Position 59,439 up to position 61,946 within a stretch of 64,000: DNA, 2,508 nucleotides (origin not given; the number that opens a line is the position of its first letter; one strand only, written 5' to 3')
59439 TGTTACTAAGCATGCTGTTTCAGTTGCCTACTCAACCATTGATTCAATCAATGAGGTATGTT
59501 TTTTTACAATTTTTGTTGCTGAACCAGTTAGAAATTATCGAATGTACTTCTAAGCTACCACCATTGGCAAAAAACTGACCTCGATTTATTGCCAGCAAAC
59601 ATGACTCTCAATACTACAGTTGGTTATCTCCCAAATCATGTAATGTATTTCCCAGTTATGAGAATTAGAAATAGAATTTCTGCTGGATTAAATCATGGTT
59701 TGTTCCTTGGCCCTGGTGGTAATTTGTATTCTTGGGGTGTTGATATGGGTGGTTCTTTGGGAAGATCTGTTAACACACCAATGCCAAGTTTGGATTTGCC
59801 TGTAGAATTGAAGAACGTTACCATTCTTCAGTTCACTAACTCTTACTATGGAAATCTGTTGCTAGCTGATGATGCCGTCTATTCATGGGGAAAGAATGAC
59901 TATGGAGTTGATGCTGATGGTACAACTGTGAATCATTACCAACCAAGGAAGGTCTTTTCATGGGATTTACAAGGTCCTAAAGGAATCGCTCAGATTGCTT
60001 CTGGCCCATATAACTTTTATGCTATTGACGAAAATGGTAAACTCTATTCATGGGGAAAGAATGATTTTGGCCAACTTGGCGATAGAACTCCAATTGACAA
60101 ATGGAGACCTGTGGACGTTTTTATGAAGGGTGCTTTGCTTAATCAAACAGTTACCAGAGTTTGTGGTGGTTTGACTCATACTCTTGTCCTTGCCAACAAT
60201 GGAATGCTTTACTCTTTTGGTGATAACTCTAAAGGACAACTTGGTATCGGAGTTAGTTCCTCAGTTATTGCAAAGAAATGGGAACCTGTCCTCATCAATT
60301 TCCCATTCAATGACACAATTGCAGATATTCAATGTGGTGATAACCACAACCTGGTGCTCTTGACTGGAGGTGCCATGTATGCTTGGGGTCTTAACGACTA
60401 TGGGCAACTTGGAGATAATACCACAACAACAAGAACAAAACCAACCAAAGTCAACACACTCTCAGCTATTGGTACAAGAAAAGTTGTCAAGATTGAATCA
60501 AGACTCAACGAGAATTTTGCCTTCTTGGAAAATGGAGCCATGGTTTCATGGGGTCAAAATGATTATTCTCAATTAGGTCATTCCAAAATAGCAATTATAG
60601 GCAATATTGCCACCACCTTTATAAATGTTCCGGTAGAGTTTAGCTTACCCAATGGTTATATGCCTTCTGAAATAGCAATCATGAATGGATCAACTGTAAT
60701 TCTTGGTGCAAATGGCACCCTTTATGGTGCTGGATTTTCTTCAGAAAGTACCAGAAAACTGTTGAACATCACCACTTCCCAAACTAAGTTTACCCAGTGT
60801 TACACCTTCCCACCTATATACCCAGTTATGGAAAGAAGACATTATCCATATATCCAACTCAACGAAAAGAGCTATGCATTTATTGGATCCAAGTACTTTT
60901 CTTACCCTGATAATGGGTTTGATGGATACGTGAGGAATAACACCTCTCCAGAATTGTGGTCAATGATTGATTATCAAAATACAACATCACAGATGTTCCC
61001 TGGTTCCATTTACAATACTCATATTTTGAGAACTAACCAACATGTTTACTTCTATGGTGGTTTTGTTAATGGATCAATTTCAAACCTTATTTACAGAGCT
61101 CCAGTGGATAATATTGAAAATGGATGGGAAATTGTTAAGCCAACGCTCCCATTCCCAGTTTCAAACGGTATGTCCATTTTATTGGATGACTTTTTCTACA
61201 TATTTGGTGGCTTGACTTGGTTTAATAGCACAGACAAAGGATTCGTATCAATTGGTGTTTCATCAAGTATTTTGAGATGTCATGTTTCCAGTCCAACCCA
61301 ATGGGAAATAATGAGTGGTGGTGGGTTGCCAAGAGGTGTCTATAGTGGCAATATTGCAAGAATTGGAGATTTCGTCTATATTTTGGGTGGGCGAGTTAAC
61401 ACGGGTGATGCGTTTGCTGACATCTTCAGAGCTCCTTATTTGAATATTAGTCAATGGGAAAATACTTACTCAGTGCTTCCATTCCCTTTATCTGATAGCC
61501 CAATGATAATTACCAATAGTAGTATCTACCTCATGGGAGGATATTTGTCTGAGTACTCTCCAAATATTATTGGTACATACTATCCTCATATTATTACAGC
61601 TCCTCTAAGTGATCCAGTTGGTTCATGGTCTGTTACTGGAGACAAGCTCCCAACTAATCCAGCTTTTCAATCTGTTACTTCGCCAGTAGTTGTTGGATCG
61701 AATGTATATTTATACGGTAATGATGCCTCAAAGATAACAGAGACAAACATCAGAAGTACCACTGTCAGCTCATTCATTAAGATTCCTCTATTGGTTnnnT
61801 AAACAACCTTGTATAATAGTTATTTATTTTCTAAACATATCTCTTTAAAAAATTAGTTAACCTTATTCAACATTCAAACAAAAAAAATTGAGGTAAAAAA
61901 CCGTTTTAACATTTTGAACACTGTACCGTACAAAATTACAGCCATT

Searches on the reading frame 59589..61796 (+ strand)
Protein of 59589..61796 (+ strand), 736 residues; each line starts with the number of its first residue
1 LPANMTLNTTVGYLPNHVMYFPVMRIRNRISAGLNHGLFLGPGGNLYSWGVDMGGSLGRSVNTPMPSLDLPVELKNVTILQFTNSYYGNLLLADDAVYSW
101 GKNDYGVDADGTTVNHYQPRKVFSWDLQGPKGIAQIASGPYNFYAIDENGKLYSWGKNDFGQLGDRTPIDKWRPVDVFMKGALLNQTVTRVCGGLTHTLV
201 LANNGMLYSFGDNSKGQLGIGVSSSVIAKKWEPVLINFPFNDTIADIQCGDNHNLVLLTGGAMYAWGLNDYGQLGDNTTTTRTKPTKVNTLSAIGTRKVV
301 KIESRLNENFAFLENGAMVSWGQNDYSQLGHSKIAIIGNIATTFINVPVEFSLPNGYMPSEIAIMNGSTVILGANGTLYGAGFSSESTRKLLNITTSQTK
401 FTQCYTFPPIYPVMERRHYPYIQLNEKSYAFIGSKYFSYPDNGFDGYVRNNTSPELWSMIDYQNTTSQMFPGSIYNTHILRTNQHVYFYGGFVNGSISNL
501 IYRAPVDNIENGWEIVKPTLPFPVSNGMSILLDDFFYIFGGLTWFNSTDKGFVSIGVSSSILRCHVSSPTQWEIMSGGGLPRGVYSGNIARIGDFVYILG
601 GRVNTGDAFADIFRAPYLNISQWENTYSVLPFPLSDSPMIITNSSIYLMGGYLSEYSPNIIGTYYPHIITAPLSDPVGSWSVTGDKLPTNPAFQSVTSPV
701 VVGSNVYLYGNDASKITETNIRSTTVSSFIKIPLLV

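Call 6: search_protein_families(library=pfam, proteins=[window:59589-61796:+], max_evalue=10)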
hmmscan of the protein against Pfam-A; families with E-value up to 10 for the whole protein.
window:59589-61796:+ (736 aa): 8 families
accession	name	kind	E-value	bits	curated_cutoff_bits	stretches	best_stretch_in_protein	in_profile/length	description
PF25390.1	WD40_RLD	-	1.1e-66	226.1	150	2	15-332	22-333/363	RCC1-like domain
PF00415.24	RCC1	-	2.4e-49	166.1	21.7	6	204-257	1-50/50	Regulator of chromosome condensation (RCC1) repeat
PF13540.12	RCC1_2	-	3.1e-39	132.2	22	6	244-273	1-30/30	Regulator of chromosome condensation (RCC1) repeat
PF25384.1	Alsin_RLD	-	6.6e-14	52.5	100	5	177-263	266-352/405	Alsin RCC1-like domain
PF24681.1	Kelch_KLHDC2_KLHL20_DRC7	-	1.7e-08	34.5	50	2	450-651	31-221/221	KLHDC2/KLHL20/DRC7 Kelch-repeats domain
PF13964.12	Kelch_6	-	0.00084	19.7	25.3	2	592-613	10-31/50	Kelch motif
PF03785.20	Peptidase_C25_C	-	0.14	12.4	25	1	365-398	25-57/79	Peptidase family C25, C terminal ig-like domain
PF13418.12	Kelch_4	-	0.94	9.9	21.6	2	592-614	10-33/49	Galactose oxidase, central domain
